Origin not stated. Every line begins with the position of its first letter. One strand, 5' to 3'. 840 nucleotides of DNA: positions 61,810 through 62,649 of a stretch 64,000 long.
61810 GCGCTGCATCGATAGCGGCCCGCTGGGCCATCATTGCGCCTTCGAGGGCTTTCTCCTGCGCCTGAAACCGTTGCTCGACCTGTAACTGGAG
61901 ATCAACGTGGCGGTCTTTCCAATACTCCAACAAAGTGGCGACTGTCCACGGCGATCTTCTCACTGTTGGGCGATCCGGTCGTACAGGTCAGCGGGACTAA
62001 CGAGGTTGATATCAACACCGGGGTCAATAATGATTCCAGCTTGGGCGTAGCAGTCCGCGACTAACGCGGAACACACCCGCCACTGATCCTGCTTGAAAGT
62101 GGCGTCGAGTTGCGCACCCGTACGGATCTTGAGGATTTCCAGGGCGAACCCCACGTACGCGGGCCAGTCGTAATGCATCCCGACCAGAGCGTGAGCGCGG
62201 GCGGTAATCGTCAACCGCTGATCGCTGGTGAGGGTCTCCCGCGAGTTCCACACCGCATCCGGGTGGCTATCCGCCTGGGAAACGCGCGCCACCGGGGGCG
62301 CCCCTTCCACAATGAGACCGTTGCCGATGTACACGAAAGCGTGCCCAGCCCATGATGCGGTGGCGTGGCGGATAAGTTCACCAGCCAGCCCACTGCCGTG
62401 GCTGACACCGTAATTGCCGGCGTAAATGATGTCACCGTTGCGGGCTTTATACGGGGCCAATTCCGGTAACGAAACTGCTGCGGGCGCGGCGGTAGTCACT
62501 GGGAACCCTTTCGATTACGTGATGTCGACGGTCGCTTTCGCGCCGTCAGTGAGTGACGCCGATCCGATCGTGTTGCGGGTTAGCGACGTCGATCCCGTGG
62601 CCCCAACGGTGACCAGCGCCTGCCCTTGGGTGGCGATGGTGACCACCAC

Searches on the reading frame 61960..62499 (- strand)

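Call 62: search_protein_families(library=phrogs, proteins=[window:61960-62499:-], max_evalue=0.001)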
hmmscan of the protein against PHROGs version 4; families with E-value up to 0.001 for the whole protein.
window:61960-62499:- (179 aa): 1 family
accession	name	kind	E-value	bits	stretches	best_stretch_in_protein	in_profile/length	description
phrog_1128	-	moron, auxiliary metabolic gene and host takeover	1.8e-19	71.2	1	24-174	27-166/381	enoyl-CoA hydratase/carnithine racemase-like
